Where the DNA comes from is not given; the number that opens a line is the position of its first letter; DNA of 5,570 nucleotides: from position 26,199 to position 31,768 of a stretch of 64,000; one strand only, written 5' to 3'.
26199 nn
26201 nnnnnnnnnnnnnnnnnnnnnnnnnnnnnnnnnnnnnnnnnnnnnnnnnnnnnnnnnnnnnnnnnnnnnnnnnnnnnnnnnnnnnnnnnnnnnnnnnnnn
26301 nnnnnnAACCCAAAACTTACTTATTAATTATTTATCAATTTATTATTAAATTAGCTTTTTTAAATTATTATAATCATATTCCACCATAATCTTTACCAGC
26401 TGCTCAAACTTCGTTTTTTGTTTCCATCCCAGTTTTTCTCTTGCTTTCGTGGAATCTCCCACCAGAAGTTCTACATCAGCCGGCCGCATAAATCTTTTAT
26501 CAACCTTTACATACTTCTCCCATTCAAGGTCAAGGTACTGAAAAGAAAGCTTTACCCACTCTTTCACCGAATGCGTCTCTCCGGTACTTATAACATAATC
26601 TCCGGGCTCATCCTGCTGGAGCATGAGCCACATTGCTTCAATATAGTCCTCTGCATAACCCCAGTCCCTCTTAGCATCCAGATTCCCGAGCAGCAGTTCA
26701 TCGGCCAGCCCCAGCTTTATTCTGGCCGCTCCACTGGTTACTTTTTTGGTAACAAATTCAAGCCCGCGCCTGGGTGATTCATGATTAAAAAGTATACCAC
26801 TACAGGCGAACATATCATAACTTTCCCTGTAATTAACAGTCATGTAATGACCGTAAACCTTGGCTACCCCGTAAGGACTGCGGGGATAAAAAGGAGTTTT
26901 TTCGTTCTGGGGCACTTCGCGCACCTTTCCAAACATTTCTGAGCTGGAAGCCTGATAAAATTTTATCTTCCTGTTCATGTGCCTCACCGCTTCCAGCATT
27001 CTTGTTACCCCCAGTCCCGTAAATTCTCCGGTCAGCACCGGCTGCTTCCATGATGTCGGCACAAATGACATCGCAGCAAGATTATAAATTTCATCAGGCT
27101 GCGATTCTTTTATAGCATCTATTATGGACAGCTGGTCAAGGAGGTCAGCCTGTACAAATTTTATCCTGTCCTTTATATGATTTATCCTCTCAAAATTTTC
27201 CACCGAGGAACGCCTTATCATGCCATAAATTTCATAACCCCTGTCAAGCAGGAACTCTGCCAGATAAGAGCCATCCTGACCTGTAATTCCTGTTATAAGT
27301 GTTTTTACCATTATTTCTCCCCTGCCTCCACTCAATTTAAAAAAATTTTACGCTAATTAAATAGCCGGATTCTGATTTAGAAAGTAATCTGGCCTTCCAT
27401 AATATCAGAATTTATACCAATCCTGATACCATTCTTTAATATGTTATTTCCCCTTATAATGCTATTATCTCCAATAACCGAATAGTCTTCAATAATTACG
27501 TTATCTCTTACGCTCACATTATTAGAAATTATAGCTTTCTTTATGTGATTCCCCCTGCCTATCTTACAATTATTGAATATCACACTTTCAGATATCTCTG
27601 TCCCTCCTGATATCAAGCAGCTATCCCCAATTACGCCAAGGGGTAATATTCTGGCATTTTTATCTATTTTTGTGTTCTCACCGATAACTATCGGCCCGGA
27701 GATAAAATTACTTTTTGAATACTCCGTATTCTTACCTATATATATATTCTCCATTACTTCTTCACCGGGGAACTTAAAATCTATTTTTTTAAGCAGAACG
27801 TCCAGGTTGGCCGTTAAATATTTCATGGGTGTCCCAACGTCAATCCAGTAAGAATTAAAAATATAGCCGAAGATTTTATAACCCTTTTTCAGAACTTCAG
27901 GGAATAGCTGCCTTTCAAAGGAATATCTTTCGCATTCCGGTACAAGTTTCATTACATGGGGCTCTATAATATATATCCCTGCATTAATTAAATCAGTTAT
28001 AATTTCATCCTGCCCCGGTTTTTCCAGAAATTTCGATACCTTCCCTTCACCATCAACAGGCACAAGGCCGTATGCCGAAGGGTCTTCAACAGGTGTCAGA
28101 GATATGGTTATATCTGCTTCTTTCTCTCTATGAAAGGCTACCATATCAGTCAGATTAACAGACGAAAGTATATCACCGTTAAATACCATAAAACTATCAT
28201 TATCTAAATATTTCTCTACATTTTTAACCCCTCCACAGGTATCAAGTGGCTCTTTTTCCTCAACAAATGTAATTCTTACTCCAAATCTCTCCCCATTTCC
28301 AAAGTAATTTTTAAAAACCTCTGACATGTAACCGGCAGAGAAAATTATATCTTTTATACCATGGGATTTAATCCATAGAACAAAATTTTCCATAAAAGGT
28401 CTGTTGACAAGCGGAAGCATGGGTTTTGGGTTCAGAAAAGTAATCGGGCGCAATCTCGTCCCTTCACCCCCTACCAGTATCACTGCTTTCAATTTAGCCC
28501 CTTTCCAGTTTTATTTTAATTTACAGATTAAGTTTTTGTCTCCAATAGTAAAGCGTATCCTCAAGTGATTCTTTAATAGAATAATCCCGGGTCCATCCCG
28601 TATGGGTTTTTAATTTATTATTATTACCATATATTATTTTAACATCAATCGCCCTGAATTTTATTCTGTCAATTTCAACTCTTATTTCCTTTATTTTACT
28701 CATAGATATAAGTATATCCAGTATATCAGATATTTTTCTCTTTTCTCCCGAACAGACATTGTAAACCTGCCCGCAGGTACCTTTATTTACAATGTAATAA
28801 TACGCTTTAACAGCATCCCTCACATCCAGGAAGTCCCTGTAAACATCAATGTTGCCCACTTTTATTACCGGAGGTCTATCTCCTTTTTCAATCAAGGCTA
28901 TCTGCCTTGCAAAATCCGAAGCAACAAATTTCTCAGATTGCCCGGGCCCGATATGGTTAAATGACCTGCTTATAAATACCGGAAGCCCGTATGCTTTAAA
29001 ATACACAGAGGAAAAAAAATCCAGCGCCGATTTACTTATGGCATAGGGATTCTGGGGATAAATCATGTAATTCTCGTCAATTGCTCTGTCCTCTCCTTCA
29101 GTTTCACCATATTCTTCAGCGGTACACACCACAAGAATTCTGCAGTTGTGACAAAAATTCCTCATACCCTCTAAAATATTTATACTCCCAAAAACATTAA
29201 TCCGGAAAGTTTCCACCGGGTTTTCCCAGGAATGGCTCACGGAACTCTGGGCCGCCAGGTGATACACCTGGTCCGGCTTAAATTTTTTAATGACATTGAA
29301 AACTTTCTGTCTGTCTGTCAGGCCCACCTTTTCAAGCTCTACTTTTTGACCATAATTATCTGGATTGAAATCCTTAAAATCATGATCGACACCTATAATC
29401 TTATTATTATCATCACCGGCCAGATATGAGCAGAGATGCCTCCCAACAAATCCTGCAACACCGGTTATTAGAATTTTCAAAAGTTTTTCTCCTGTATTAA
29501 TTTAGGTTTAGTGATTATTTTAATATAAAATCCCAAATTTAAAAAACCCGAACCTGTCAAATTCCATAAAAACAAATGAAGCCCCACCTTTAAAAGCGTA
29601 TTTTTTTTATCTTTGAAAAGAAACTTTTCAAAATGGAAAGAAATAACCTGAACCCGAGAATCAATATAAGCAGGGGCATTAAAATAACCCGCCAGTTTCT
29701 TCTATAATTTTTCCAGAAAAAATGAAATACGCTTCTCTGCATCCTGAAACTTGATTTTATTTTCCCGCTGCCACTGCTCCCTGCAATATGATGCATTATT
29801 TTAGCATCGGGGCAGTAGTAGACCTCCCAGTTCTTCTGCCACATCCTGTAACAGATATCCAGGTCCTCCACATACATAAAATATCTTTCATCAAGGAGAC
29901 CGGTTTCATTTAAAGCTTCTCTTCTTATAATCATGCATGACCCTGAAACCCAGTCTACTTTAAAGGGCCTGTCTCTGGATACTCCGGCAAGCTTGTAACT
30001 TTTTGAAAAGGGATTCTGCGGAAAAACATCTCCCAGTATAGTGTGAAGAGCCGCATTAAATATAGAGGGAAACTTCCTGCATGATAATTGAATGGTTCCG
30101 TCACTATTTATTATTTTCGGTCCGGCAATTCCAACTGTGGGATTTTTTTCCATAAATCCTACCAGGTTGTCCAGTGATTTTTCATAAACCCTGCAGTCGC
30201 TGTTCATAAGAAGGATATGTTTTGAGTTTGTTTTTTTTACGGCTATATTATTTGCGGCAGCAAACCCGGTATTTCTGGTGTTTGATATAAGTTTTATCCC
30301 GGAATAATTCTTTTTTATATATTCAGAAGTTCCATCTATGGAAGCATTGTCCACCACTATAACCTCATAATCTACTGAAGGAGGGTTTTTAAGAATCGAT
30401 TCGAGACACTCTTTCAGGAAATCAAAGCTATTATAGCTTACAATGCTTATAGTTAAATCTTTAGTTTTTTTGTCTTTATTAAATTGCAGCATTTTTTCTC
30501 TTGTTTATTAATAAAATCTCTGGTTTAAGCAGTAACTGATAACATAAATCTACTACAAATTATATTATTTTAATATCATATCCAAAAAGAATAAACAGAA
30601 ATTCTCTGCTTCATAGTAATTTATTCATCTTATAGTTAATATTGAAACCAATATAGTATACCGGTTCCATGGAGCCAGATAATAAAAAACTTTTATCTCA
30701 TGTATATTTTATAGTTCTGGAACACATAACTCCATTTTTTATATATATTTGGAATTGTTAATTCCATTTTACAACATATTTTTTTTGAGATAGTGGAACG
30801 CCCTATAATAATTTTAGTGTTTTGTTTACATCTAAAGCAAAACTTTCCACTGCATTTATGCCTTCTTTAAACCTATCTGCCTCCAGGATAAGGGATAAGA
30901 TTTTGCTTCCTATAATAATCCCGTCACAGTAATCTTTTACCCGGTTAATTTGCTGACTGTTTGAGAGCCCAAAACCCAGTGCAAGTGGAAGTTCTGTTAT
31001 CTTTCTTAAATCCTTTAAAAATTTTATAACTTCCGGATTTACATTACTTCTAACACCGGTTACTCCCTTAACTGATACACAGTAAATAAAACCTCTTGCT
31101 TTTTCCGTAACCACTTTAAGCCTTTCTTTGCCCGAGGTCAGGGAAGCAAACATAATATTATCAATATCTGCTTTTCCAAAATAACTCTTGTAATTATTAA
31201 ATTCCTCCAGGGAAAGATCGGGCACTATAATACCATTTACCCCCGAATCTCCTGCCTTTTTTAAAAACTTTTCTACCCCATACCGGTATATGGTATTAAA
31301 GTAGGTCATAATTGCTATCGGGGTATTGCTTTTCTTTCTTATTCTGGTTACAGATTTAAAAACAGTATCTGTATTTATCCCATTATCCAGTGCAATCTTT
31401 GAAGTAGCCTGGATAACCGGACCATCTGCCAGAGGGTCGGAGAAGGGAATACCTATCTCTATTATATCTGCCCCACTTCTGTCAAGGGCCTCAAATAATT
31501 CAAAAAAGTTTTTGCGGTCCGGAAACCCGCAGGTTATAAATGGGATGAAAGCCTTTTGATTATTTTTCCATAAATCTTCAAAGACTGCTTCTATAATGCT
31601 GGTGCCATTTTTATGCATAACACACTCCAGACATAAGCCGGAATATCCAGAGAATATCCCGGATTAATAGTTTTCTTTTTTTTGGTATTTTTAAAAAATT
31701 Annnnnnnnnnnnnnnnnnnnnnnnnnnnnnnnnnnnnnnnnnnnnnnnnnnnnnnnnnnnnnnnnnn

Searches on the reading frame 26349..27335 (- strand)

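Call 49: search_protein_families(library=pfam, proteins=[window:26349-27335:-], max_evalue=0.00001)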
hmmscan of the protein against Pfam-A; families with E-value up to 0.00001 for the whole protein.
window:26349-27335:- (329 aa): 3 families
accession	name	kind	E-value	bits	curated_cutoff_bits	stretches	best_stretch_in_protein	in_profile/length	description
PF16363.11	GDP_Man_Dehyd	-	5.8e-136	453.7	27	1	13-317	1-332/332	GDP-mannose 4,6 dehydratase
PF01370.27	Epimerase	-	1.6e-70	237.7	20.9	1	13-249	2-239/240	NAD dependent epimerase/dehydratase family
PF04321.23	RmlD_sub_bind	-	1.2e-08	34.8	27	1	11-173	2-143/287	RmlD substrate binding domain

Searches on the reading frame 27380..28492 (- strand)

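Call 49: search_protein_families(library=pfam, proteins=[window:27380-28492:-], max_evalue=0.00001)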
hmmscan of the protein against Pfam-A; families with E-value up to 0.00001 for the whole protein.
window:27380-28492:- (371 aa): 5 families
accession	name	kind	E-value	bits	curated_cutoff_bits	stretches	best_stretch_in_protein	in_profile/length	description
PF00483.29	NTP_transferase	-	9.1e-49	166.7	21.2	1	2-232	1-242/245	Nucleotidyl transferase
PF25084.1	LbH_EIF2B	-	2.6e-18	66.4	54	1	248-348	2-101/105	EIF2B subunit epsilon LbH domain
PF00132.30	Hexapep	-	1.4e-09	37.7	27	0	268-300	2-34/36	Bacterial transferase hexapeptide (six repeats)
PF24894.1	Hexapep_GlmU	-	3.5e-07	30.7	23.3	1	287-334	36-83/104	GlmU-like, C-terminal hexapeptide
PF12804.13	NTP_transf_3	-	4.5e-06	27.4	27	1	3-130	1-120/160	MobA-like NTP transferase domain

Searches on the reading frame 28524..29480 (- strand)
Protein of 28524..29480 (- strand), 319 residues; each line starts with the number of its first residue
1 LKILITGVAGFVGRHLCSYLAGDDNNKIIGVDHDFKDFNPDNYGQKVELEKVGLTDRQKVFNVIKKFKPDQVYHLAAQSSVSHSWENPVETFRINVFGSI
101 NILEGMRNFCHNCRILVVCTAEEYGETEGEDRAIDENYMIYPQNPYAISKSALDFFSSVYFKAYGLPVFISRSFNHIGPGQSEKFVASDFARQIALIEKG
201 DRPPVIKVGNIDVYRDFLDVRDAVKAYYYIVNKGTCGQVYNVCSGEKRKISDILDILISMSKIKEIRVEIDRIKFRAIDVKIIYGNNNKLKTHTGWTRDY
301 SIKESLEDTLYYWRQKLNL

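Call 49: search_protein_families(library=pfam, proteins=[window:28524-29480:-], max_evalue=0.00001)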
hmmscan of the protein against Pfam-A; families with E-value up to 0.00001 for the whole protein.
window:28524-29480:- (319 aa): 5 families
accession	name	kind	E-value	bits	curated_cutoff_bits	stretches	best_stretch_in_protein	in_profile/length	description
PF16363.11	GDP_Man_Dehyd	-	8.9e-68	229.6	27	1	4-308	1-331/332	GDP-mannose 4,6 dehydratase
PF01370.27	Epimerase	-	1.1e-52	179.3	20.9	1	3-243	1-240/240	NAD dependent epimerase/dehydratase family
PF02719.21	Polysacc_synt_2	-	2.7e-14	53.5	20.2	1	3-106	1-115/293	Polysaccharide biosynthesis protein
PF04321.23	RmlD_sub_bind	-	5.9e-09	35.8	27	1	1-150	1-129/287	RmlD substrate binding domain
PF01073.25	3Beta_HSD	-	2.1e-06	27.4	22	1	4-151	1-151/280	3-beta hydroxysteroid dehydrogenase/isomerase family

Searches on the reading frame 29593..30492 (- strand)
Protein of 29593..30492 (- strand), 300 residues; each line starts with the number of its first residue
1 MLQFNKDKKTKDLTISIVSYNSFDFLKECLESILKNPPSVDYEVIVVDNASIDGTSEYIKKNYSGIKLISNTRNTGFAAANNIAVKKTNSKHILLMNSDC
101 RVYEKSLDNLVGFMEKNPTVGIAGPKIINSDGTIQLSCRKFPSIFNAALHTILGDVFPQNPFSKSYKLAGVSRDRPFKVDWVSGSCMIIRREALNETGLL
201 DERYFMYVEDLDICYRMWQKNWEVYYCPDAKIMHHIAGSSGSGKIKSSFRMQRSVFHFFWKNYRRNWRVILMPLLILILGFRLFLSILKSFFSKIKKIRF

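Call 49: search_protein_families(library=pfam, proteins=[window:29593-30492:-], max_evalue=0.00001)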
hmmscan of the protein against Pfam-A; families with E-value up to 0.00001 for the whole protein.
window:29593-30492:- (300 aa): 4 families
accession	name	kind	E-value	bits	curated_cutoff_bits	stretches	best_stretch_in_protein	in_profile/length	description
PF00535.33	Glycos_transf_2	-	8.3e-27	94.6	23.3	1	15-196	2-166/168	Glycosyl transferase family 2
PF13641.12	Glyco_tranf_2_3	-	4.8e-21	76.3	27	1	13-250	3-226/230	Glycosyltransferase like family 2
PF13632.12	Glyco_trans_2_3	-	3e-10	40.7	27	1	92-292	1-181/198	Glycosyl transferase family group 2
PF10111.15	Glyco_tranf_2_2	-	9.2e-06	25.8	27.3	0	41-220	29-202/276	Glycosyltransferase like family 2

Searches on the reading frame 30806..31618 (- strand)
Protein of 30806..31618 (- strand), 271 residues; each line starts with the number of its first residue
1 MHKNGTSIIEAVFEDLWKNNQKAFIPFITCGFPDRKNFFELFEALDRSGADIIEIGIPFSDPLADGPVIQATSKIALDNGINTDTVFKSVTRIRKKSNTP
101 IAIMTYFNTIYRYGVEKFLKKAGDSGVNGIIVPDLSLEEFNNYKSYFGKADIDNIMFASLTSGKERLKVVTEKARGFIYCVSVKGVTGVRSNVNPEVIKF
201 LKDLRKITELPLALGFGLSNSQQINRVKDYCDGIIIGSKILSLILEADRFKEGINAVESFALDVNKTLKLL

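Call 49: search_protein_families(library=pfam, proteins=[window:30806-31618:-], max_evalue=0.00001)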
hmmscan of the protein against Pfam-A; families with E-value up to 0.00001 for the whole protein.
window:30806-31618:- (271 aa): 1 family
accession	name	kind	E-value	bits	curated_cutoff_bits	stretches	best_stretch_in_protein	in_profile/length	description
PF00290.26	Trp_syntA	-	6.1e-82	274.9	27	1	13-260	1-250/259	Tryptophan synthase alpha chain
